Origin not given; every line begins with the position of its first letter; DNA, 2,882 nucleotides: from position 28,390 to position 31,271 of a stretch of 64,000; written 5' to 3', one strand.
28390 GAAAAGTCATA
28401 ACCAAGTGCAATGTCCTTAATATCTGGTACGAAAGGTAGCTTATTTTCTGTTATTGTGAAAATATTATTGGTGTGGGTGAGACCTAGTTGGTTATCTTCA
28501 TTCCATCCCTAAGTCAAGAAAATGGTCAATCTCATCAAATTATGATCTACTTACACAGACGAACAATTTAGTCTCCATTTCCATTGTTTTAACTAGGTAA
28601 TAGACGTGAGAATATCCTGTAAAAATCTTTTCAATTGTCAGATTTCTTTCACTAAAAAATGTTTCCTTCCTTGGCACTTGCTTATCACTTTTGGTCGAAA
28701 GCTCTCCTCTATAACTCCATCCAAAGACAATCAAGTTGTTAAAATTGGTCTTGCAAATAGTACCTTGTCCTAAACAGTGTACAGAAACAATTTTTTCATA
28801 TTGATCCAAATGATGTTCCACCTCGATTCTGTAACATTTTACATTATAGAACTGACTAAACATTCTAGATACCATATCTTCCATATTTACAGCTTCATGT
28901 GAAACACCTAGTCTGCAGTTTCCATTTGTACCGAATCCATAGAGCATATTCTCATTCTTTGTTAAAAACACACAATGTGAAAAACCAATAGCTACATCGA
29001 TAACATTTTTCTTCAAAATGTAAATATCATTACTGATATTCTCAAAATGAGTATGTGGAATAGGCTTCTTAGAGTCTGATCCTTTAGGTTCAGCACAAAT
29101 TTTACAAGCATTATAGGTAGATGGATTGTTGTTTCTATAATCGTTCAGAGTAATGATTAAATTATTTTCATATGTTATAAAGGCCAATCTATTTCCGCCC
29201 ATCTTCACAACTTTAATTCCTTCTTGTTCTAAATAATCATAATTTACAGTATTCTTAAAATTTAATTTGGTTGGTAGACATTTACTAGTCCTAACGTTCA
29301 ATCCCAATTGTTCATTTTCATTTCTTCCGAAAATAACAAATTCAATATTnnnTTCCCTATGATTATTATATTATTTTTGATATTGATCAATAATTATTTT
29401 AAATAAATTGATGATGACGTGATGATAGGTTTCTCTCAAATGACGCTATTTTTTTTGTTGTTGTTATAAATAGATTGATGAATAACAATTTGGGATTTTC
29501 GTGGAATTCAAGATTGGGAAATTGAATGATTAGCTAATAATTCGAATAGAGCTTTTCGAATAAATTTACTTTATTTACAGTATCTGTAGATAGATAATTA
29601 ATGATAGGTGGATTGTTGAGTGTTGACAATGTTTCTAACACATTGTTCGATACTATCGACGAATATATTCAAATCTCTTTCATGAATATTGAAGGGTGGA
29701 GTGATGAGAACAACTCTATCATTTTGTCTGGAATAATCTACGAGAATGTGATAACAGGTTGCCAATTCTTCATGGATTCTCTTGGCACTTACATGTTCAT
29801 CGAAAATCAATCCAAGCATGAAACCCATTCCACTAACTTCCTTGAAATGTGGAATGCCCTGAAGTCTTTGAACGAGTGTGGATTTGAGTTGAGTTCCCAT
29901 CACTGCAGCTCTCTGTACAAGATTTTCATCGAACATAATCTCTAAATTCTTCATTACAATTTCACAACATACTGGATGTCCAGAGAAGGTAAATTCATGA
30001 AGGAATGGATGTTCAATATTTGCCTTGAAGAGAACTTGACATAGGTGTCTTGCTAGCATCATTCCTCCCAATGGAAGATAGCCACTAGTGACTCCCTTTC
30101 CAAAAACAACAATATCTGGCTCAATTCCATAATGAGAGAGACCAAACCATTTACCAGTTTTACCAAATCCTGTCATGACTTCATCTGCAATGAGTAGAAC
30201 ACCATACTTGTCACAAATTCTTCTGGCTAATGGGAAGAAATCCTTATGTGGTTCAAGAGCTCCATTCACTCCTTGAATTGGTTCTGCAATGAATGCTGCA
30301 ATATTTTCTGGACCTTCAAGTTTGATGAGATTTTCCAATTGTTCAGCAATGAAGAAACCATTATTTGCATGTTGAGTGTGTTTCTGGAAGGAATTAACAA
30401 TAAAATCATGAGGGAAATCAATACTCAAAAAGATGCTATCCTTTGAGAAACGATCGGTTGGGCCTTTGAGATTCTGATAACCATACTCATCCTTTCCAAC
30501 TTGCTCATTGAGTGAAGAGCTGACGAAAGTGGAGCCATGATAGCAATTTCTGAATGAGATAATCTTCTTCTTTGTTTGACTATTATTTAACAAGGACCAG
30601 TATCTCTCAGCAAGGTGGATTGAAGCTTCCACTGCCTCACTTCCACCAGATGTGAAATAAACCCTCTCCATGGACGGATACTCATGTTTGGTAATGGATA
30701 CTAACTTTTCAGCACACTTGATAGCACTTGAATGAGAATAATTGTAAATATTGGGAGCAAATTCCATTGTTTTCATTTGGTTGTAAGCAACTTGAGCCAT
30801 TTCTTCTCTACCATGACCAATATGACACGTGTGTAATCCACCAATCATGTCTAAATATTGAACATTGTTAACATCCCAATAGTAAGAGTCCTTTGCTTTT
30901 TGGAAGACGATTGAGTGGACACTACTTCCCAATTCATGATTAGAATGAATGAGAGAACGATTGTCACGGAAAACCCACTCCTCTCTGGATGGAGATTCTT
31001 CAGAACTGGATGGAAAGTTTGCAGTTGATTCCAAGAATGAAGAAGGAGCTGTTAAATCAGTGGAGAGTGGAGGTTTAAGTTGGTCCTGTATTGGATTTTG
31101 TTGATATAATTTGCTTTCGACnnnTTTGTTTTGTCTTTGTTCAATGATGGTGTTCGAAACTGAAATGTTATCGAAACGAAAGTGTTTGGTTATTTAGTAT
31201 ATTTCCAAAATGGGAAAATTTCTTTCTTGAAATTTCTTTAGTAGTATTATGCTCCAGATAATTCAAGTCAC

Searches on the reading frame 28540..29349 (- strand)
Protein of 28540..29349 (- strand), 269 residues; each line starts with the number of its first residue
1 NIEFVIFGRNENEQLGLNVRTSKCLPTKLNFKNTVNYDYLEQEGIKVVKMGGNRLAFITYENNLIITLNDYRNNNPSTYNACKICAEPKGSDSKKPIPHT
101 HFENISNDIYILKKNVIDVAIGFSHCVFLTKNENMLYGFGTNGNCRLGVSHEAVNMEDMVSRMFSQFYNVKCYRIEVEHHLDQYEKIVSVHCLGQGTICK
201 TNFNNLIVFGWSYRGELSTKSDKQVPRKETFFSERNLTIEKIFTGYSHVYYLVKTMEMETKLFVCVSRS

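Call 13: search_protein_families(library=pfam, proteins=[window:28540-29349:-], max_evalue=0.001)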
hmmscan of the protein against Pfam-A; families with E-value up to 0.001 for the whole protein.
window:28540-29349:- (269 aa): 3 families
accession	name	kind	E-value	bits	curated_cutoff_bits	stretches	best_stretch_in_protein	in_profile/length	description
PF25390.1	WD40_RLD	-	1.2e-15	58.1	150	1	112-255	29-160/363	RCC1-like domain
PF00415.24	RCC1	-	6.9e-12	46.2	21.7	0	7-33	7-33/50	Regulator of chromosome condensation (RCC1) repeat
PF13540.12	RCC1_2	-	1.9e-05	24.8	22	1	116-144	1-28/30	Regulator of chromosome condensation (RCC1) repeat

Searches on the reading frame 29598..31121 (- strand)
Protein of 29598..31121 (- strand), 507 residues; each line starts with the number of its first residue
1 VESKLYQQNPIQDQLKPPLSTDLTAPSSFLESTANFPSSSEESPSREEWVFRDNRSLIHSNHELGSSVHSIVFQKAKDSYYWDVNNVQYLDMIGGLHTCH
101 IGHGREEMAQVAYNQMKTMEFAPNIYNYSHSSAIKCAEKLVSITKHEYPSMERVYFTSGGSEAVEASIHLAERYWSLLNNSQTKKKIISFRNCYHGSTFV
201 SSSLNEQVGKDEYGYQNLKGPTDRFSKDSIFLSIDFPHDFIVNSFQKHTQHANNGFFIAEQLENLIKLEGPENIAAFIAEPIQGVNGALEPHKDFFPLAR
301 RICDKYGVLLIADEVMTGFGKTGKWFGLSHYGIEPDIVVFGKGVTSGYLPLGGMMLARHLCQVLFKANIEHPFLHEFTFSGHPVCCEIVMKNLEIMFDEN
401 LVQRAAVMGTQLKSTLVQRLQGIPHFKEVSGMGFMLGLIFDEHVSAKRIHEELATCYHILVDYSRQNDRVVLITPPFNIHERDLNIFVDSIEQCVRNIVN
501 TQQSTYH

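Call 11: find_encoding_contigs(protein=window:29598-31121:-, flank=2000, max_places=3)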
Protein window:29598-31121:- (507 aa): no gene with exactly this product is on record in the collection.

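Call 13: search_protein_families(library=pfam, proteins=[window:29598-31121:-], max_evalue=0.001)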
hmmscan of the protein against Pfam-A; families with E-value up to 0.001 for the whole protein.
window:29598-31121:- (507 aa): 1 family
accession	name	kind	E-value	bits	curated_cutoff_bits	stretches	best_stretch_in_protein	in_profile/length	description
PF00202.27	Aminotran_3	-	2.1e-78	264.3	30.5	1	70-495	10-403/403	Aminotransferase class-III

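Call 16: search_solved_structures(query=window:29598-31121:-, max_evalue=1e-30)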
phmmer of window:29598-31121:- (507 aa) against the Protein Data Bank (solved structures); distinct sequences matched with E-value up to 1e-30: 110 (the best 60 are shown).
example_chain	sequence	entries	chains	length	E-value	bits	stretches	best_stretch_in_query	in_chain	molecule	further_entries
6io1_A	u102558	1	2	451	2.7e-70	240.8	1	71-447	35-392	Aminotransferase, class III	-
6fyq_A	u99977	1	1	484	2.6e-69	237.5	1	70-432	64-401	amine transaminase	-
7qx0_A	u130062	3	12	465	2.6e-66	227.6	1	47-442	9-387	Aminotransferase TR2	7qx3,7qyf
7qyg_A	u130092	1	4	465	5e-66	226.7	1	47-444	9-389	Aminotransferase TR2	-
6hx9_B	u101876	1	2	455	8.6e-65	222.6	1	71-494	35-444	Aspartate aminotransferase family protein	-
9j4z_A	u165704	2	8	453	4.7e-64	220.2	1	71-494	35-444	Polyamine:pyruvate transaminase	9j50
6gwi_A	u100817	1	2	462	4e-63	217.1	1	257-454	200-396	Putrescine aminotransferase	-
5ti8_A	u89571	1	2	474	1.1e-62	215.7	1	70-440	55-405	Aminotransferase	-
4a6r_A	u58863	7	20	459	8.7e-61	209.4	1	71-444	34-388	OMEGA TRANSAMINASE | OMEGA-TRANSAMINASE | AMINOTRANSFERASE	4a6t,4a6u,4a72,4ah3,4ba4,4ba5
6s4g_A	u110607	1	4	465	8.9e-61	209.4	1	71-444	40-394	Probable aminotransferase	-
7q9x_AAA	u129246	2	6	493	9.4e-61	209.3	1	70-444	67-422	Probable aminotransferase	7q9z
6snu_A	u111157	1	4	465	1.2e-60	209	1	71-444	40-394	Aspartate aminotransferase family protein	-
3hmu_A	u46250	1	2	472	5.8e-60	206.7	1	255-441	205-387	Aminotransferase, class III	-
5kqw_A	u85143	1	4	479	8.7e-60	206.1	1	75-441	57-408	4-aminobutyrate transaminase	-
9uvs_A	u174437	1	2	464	2.4e-59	204.7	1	76-407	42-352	Aminotransferase class-III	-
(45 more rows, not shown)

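Call 50: find_homologous_proteins(query=window:29598-31121:-, max_evalue=1e-50)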
Query window:29598-31121:- (507 aa): 4620 proteins with E <= 1e-50 among 8000 candidates; the best 120 are listed.
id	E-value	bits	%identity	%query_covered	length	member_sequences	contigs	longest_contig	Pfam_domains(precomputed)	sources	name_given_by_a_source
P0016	0.0e+0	1177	100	100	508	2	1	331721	PF00202.28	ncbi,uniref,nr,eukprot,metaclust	ncbi:predicted protein [Naegleria gruberi]|uniref:Predicted protein n=1 Tax=Naegleria gruberi TaxID=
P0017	9.5e-285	963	80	100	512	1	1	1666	PF00202.28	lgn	-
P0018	1.4e-170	586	55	95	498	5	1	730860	PF00202.28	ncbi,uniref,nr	ncbi:hypothetical protein FDP41_001736 [Naegleria fowleri]|uniref:Ornithine aminotransferase n=1 Tax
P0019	7.3e-148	512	48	98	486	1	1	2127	PF00202.28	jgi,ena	-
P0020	2.9e-102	361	42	83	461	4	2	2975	PF00202.28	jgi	-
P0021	1.7e-96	342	40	87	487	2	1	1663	PF00202.28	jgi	-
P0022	2.4e-90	322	41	82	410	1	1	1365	PF00202.28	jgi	jgi:adenosylmethionine-8-amino-7-oxononanoate aminotransferase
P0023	2.6e-87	312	38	85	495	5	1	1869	PF00202.28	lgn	-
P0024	2.3e-86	309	39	83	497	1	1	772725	PF00202.28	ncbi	ncbi:hypothetical protein RI367_001367 [Sorochytrium milnesiophthora]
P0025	6.6e-83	297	38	85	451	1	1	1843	PF00202.28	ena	-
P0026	2.3e-82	296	37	89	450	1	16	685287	PF00202.28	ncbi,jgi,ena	-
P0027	1.1e-81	293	36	89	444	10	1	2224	PF00202.28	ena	-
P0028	1.4e-81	293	36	90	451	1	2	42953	PF00202.28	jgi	jgi:adenosylmethionine-8-amino-7-oxononanoate aminotransferase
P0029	2.0e-81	292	37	88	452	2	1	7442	PF00202.28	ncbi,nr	ncbi:MAG: aspartate aminotransferase family protein [Nitrospinota bacterium]|nr:MAG: aspartate amino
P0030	2.4e-81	292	36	89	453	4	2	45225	PF00202.28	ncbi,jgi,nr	ncbi:MAG TPA: aspartate aminotransferase family protein [Rhodopila sp.]|jgi:adenosylmethionine-8-ami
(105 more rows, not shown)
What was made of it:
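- Organism: the neighbouring ORF is 100% identical to an N. gruberi protein (call 50).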

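Call 51: find_encoding_contigs(protein=P0016, flank=10000, max_places=2)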
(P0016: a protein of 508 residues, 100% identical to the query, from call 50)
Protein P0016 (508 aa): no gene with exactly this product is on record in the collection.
